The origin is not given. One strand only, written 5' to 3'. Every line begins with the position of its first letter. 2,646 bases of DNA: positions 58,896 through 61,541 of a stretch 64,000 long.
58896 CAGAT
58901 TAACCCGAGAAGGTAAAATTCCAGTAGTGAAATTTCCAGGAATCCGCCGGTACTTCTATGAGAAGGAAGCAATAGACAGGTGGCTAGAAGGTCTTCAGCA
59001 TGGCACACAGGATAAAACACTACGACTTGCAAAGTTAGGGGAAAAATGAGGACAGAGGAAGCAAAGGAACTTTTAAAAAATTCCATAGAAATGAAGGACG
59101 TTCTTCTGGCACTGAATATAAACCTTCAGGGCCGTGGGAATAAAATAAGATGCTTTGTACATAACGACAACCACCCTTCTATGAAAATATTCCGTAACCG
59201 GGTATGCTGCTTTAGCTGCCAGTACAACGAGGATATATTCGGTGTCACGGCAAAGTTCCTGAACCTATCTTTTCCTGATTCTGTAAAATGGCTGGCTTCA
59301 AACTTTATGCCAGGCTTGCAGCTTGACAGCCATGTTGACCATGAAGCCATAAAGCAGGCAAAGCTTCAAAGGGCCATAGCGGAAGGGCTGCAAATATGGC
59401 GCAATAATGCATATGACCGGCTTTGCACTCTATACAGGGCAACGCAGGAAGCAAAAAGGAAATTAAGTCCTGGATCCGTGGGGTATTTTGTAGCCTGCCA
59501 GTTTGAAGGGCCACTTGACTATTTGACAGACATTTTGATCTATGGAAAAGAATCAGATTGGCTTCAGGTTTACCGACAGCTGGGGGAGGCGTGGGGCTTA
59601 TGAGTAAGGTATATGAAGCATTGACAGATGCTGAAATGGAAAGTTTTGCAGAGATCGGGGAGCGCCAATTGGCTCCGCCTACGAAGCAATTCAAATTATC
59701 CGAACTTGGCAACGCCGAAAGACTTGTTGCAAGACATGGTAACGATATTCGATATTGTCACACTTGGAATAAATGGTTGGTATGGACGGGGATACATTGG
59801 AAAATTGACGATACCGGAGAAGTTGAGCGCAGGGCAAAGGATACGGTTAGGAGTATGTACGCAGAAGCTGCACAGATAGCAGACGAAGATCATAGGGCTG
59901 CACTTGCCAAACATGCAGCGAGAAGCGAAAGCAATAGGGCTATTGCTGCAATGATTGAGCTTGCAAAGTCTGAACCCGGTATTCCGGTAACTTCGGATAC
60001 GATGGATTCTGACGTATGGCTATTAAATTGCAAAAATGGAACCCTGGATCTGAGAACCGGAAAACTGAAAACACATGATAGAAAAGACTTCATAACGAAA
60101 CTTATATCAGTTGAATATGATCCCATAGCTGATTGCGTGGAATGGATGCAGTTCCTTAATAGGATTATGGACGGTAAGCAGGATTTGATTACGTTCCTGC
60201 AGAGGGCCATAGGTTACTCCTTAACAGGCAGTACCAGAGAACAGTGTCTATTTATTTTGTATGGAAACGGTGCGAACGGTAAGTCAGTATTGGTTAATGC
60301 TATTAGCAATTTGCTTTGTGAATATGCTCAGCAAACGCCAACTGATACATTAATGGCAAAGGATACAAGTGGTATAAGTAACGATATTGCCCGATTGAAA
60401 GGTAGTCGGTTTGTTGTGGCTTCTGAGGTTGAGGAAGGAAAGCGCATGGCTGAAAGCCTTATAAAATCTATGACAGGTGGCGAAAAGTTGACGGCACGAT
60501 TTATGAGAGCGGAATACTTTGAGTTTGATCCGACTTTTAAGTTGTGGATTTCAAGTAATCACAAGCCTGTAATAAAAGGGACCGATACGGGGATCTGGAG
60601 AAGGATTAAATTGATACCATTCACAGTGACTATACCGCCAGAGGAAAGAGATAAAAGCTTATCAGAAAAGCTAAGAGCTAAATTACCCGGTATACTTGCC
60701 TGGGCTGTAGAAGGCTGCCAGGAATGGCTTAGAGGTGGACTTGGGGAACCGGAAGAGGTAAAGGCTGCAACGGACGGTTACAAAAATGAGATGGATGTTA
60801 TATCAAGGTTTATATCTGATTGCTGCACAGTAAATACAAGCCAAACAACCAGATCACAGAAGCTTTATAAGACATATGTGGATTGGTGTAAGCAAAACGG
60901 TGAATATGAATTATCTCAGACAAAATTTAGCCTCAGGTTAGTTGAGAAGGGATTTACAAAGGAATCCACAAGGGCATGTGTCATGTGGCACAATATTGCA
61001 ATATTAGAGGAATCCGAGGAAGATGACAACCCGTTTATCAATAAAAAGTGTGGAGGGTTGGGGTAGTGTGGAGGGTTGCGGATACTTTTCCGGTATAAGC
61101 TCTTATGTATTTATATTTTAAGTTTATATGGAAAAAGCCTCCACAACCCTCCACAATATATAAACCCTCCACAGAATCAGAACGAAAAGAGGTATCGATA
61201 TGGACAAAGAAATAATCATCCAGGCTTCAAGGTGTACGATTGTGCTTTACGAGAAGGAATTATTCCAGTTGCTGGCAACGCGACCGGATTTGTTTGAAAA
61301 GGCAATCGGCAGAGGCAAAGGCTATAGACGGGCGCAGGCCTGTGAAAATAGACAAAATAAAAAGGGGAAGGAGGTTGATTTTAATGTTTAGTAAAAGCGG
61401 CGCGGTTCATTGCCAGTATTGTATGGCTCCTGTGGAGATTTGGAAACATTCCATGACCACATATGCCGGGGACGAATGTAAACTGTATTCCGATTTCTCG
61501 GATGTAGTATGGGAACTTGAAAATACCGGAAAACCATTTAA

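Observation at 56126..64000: Integrase-to-terS island at tRNA-Arg(UCU): a PICI-like phage satellite or an unusually compact prophage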

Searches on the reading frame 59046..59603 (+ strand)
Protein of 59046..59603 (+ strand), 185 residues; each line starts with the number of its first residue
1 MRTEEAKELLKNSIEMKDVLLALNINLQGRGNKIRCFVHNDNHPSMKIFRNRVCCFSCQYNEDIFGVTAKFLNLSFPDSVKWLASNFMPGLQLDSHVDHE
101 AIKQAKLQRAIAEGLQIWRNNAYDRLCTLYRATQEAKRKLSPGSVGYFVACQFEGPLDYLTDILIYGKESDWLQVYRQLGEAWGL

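Call 4: search_protein_families(library=pfam, proteins=[window:59046-59603:+], max_evalue=0.01)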
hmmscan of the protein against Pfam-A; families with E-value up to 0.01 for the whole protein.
window:59046-59603:+ (185 aa): 1 family
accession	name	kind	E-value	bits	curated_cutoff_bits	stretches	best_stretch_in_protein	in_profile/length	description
PF01807.25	Zn_ribbon_DnaG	-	1.2e-07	31.9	24.9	1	6-87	5-89/98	CHC2 zinc finger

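Call 5: search_protein_families(library=phrogs, proteins=[window:59046-59603:+], max_evalue=0.01)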
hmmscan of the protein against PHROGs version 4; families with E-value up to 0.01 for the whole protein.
window:59046-59603:+ (185 aa): 5 families
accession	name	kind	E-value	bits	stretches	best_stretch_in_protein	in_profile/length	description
phrog_11992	-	unknown function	5.7e-20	73.3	1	5-169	2-165/177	-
phrog_18097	-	DNA, RNA and nucleotide metabolism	2.5e-06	28.2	1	6-101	6-104/199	DNA primase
phrog_6444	-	DNA, RNA and nucleotide metabolism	3.4e-06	27.2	1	24-128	26-132/577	DNA primase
phrog_47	-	DNA, RNA and nucleotide metabolism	0.0013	18.4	1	16-87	31-108/947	DNA primase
phrog_360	-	DNA, RNA and nucleotide metabolism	0.0081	17.3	0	30-79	28-79/133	DNA primase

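Call 82: search_protein_families(library=ncbifam, proteins=[window:59046-59603:+], max_evalue=0.001)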
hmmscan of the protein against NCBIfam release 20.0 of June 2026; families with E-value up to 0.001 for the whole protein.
window:59046-59603:+ (185 aa): 1 family
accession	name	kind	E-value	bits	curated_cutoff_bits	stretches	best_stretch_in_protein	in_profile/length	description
TIGR01391.1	dnaG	equivalog_domain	4.2e-08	32.5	283.6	1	3-111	3-112/414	DNA primase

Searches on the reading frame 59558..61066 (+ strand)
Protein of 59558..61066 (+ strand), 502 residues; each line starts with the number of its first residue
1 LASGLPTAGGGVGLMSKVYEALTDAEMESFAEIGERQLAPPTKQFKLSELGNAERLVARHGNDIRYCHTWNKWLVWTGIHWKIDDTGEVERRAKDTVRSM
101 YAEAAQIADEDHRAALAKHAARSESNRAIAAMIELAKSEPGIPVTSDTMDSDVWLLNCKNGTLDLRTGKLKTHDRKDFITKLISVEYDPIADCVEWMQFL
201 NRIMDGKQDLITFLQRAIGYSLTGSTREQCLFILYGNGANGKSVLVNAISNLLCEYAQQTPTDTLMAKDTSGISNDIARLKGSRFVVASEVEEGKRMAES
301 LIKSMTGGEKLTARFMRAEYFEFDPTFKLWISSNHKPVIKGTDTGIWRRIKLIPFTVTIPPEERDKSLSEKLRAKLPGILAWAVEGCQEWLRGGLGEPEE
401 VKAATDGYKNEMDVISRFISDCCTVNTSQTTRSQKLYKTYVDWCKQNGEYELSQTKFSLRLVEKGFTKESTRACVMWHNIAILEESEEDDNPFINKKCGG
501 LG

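Call 4: search_protein_families(library=pfam, proteins=[window:59558-61066:+], max_evalue=0.01)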
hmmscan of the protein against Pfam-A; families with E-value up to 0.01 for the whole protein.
window:59558-61066:+ (502 aa): 4 families
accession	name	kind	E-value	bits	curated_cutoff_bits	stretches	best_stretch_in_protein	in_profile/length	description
PF08706.16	D5_N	-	6.3e-42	143.7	22.4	1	53-204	1-144/145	D5 N terminal like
PF19263.5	DUF5906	-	2.7e-11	44.6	27.6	1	234-349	1-114/114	Family of unknown function (DUF5906)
PF03288.22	Pox_D5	-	1.3e-09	38.8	21.4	1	411-472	2-67/86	Poxvirus D5 protein-like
PF02257.21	RFX_DNA_binding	-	0.0021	19.1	27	1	417-472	6-60/79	RFX DNA-binding domain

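Call 5: search_protein_families(library=phrogs, proteins=[window:59558-61066:+], max_evalue=0.01)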
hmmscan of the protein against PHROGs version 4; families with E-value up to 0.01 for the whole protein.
window:59558-61066:+ (502 aa): 11 families
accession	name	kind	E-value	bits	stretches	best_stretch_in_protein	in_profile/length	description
phrog_6088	-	DNA, RNA and nucleotide metabolism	1.4e-150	504.3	1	41-486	326-767/772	DNA primase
phrog_1829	-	DNA, RNA and nucleotide metabolism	4.4e-148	495.7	1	39-489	316-762/772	DNA primase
phrog_1156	-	DNA, RNA and nucleotide metabolism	6.3e-134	449.4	1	42-491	359-834/855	DNA primase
phrog_2478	-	DNA, RNA and nucleotide metabolism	1.5e-133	447.7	1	38-485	396-843/854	DNA polymerase/primase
phrog_16950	-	DNA, RNA and nucleotide metabolism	3.9e-98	330.4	1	16-459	339-804/843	DNA primase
phrog_864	-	DNA, RNA and nucleotide metabolism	2e-91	309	1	145-473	280-610/1064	DNA primase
phrog_1883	-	DNA, RNA and nucleotide metabolism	4.7e-83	280.8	1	112-488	375-753/756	DNA helicase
phrog_7601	-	unknown function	1e-45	157.4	1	212-492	3-281/289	-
phrog_16213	-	DNA, RNA and nucleotide metabolism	3.9e-19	69.4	1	154-437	314-596/732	DNA primase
phrog_4210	-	DNA, RNA and nucleotide metabolism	2.7e-09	36.4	1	173-458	122-400/1304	DNA polymerase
phrog_2249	-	DNA, RNA and nucleotide metabolism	4.5e-08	33.2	1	37-467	346-762/802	DNA primase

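Call 15: find_related_loci(query=window:59600-61063:+, collection=genome_contigs, flank=10000)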
Query window:59600-61063:+ (488 aa) in genome_contigs; peptide patterns used: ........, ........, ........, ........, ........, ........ (x = any residue, [..] = any of these).
22 stretches matched a pattern; 3 encode a relative of the query (tblastn E <= 1e-3); 3 distinct loci.
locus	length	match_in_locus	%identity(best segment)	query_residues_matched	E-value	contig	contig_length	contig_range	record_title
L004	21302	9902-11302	69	13-481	0e+0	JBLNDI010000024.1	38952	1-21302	MAG: Bacillota bacterium isolate MAG103 PRJNA950955_bin12_renamed_23, whole genome shotgun sequence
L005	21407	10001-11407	37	34-473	4e-87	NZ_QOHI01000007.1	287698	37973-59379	Blastococcus sp. TBT05-19 NODE_7_length_287698_cov_496.205295, whole genome shotgun sequence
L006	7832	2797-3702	26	140-433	2e-24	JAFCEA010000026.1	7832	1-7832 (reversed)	Candidatus Woesearchaeota archaeon isolate Meg22_1012_Bin_199 Meg22_1012_Bin_199_scaffold_32319, whole genome shotgun se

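Call 16: find_related_loci(query=window:59600-61063:+, collection=viral_contigs, flank=10000)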
Query window:59600-61063:+ (488 aa) in viral_contigs; peptide patterns used: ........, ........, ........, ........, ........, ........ (x = any residue, [..] = any of these).
1 stretches matched a pattern; 1 encode a relative of the query (tblastn E <= 1e-3); 1 distinct loci.
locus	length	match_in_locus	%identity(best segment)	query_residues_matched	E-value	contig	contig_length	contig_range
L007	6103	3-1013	67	143-480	1e-159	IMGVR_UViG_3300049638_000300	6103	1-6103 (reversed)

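Call 26: find_homologous_proteins(query=window:59600-61063:+, max_evalue=1e-30)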
Query window:59600-61063:+ (488 aa): 7955 proteins with E <= 1e-30 among 8000 candidates; the best 120 are listed.
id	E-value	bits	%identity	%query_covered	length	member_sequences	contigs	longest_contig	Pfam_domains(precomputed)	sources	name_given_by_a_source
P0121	0.0e+0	1124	100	100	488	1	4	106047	PF19263.6,PF08706.17,PF03288.23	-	-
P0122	1.3e-238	811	75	93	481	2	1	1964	PF19263.6,PF08706.17,PF03288.23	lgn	-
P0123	1.3e-236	804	75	93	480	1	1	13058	PF19263.6,PF08706.17,PF03288.23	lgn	-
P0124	1.5e-226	771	72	94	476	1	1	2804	PF19263.6,PF08706.17,PF03288.23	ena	-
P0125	3.9e-226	769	72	94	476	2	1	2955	PF19263.6,PF08706.17,PF03288.23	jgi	-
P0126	5.7e-226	769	72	94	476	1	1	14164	PF19263.6,PF08706.17,PF03288.23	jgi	-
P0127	6.3e-226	769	71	94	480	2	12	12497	PF19263.6,PF08706.17,PF03288.23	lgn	-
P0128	7.2e-226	769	71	94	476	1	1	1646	PF19263.6,PF08706.17,PF03288.23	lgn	-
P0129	1.1e-225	768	71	94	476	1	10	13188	PF19263.6,PF08706.17,PF03288.23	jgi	jgi:putative DNA primase/helicase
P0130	1.1e-225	768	71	94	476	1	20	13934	PF19263.6,PF08706.17,PF03288.23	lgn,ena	-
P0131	1.1e-225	768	71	92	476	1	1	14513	PF19263.6,PF08706.17,PF03288.23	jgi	jgi:putative DNA primase/helicase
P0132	1.5e-225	767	71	94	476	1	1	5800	PF19263.6,PF08706.17,PF03288.23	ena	-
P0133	3.4e-225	766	70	96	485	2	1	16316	PF19263.6,PF08706.17,PF03288.23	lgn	-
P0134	3.5e-225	766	71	94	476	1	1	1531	PF19263.6,PF08706.17,PF03288.23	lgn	-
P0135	3.7e-225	766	71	94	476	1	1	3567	PF19263.6,PF08706.17,PF03288.23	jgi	-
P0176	8.2e-171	587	56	91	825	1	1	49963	PF19263.6,PF08706.17,PF03288.23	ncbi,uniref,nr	ncbi:MAG: DNA primase [Syntrophothermus sp.]|uniref:phage/plasmid primase, P4 family n=1 Tax=Syntrop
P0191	5.6e-166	571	55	94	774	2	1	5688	PF19263.6,PF08706.17,PF03288.23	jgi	jgi:P4 family phage/plasmid primase-like protien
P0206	8.4e-164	564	55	92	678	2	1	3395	PF01807.26,PF19263.6,PF08706.17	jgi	jgi:P4 family phage/plasmid primase-like protien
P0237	1.5e-161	556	54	91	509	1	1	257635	PF19263.6,PF08706.17,PF03288.23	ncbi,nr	ncbi:MAG: phage/plasmid primase, P4 family [Bacillota bacterium]|nr:phage/plasmid primase, P4 family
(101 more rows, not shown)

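Call 27: find_encoding_contigs(protein=P0130, flank=10000, max_places=4)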
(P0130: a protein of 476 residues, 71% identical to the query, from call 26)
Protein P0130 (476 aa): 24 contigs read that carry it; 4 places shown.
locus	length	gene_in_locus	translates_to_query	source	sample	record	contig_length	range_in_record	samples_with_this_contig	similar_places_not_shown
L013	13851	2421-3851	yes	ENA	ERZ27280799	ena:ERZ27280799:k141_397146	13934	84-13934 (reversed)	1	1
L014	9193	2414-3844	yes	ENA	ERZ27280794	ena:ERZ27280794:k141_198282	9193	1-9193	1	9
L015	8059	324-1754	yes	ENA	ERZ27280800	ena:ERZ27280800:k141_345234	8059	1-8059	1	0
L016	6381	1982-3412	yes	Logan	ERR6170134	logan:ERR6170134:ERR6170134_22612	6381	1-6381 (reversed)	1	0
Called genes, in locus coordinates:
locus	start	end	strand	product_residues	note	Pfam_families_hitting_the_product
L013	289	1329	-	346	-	-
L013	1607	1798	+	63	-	-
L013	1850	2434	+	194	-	-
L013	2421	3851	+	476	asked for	PF08706:D5_N, PF19263:DUF5906, PF03288:Pox_D5 (weak)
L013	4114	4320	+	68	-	-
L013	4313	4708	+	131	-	-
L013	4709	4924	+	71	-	-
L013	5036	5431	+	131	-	-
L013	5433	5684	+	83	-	-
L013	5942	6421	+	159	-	-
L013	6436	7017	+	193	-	-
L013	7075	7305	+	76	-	-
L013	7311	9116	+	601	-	-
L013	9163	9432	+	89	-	-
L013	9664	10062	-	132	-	-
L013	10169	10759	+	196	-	-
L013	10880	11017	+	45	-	PF01402:RHH_1 (weak)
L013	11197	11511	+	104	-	-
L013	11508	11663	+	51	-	-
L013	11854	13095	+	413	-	PF14659:Phage_int_SAM_3, PF00589:Phage_integrase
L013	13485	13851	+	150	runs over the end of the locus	?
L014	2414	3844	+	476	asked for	PF08706:D5_N, PF19263:DUF5906, PF03288:Pox_D5 (weak)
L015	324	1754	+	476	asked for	PF08706:D5_N, PF19263:DUF5906, PF03288:Pox_D5 (weak)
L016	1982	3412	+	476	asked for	PF08706:D5_N, PF19263:DUF5906, PF03288:Pox_D5 (weak)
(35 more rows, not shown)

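Call 28: find_encoding_contigs(protein=P0123, flank=10000, max_places=2)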
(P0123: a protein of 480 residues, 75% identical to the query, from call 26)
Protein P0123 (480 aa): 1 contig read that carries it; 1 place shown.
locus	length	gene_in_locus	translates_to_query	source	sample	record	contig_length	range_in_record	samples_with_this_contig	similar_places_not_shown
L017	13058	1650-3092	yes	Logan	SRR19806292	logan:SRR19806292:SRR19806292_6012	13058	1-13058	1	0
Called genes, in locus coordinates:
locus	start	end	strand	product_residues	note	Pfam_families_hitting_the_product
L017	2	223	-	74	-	?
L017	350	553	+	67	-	-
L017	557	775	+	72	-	PF12728:HTH_17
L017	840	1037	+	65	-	-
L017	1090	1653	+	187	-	-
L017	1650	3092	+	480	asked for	PF08706:D5_N, PF19263:DUF5906, PF03288:Pox_D5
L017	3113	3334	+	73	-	-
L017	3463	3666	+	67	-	-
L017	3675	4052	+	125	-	-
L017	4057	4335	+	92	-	-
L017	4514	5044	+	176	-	-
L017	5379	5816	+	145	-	-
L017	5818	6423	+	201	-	-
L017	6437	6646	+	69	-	-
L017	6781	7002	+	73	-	-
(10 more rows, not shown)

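Call 41: search_protein_families(library=phrogs, proteins=[L007:1133-1543:+, L007:4146-5951:+, L007:2777-3256:+, L007:3262-3852:+, L013:289-1329:-], max_evalue=0.01)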
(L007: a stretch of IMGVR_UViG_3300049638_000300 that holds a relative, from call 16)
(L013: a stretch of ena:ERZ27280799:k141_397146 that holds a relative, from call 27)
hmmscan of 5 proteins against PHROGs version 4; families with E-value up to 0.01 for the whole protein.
L007:1133-1543:+ (136 aa): 2 families
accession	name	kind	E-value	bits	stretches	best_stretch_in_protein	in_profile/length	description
phrog_24579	-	head and packaging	2.8e-08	34.8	1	17-97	6-85/126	terminase small subunit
phrog_2538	-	head and packaging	1.4e-05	26.2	1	29-98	7-77/129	terminase small subunit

L007:4146-5951:+ (601 aa): 0 families

L007:2777-3256:+ (159 aa): 0 families

L007:3262-3852:+ (196 aa): 3 families
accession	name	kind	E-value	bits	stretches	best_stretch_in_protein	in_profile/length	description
phrog_20984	-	unknown function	0.00021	22.4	1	23-104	32-114/120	-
phrog_77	-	DNA, RNA and nucleotide metabolism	0.00098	18.7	1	13-142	489-610/967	SbcC-like subunit of palindrome specific endonuclease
phrog_1047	-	tail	0.0068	15.5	1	18-149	19-153/1251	tail associated lysin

L013:289-1329:- (346 aa): 1 family
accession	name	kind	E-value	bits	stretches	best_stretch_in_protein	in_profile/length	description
phrog_1271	-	DNA, RNA and nucleotide metabolism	0.0011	19.4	1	257-328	111-191/361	HNH endonuclease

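Call 82: search_protein_families(library=ncbifam, proteins=[window:59600-61066:+], max_evalue=0.001)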
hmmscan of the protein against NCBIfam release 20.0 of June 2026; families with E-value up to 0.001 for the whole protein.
window:59600-61066:+ (488 aa): 3 families
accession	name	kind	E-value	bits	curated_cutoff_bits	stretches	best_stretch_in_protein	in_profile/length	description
NF005477.0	PRK07078.1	subfamily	3.8e-139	465.1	1014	1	39-471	327-748/759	hypothetical protein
NF011296.0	PRK14709.1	subfamily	1e-119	400.3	613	1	29-470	30-461/469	hypothetical protein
TIGR01613.1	primase_Cterm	subfamily_domain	3.2e-104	348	108.7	1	140-443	1-304/304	phage/plasmid primase, P4 family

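Call 103: search_protein_families(library=pfam, proteins=[L013:289-1329:-, L004:7404-8486:-, L007:4146-5951:+], max_evalue=1)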
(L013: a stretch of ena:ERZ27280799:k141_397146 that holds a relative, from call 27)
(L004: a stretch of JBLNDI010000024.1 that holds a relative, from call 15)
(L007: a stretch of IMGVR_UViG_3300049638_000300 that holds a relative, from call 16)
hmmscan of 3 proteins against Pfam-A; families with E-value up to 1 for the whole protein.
L013:289-1329:- (346 aa): 2 families
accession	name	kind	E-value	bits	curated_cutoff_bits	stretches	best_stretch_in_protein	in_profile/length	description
PF25600.1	TRIM_CC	-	0.027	14.8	30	1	298-345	31-78/142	TRIM protein coiled-coil region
PF25399.1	DeaD_dimer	-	0.23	12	23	1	308-339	9-40/67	RNA helicase DeaD dimerization domain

L004:7404-8486:- (360 aa): 5 families
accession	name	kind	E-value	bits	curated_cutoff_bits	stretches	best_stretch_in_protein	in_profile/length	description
PF19553.4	DUF6076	-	0.0038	17.4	23.5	1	270-314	35-78/168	Family of unknown function (DUF6076)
PF13719.11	Zn_ribbon_5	-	0.026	14.7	29.3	1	286-309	2-25/37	zinc-ribbon domain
PF23546.1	Zn_ribbon_TOP3B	-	0.38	10.9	27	1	288-318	8-37/40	DNA topoisomerase 3-beta zinc ribbon domain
PF22191.2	IBR_1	-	0.42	11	27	1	288-316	5-31/47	IBR domain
PF00458.25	WHEP-TRS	-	0.6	10.6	32.5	0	46-63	29-46/53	WHEP-TRS domain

L007:4146-5951:+ (601 aa): 2 families
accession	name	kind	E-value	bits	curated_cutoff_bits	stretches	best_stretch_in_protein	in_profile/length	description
PF13356.12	Arm-DNA-bind_3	-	0.057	14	27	1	406-431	18-43/83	Arm DNA-binding domain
PF20360.3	DUF6655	-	0.22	11.1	27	0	252-309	173-228/259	Family of unknown function (DUF6655)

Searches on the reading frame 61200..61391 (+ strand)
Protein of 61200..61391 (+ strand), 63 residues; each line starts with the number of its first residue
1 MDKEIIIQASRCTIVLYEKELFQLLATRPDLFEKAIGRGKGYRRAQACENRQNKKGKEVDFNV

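Call 13: search_protein_families(library=phrogs, proteins=[window:61200-61391:+], max_evalue=0.01)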
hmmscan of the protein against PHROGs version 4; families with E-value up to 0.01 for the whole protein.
window:61200-61391:+ (63 aa): 0 families

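Call 14: search_protein_families(library=pfam, proteins=[window:61200-61391:+], max_evalue=0.05)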
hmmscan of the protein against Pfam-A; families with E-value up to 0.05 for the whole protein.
window:61200-61391:+ (63 aa): 0 families
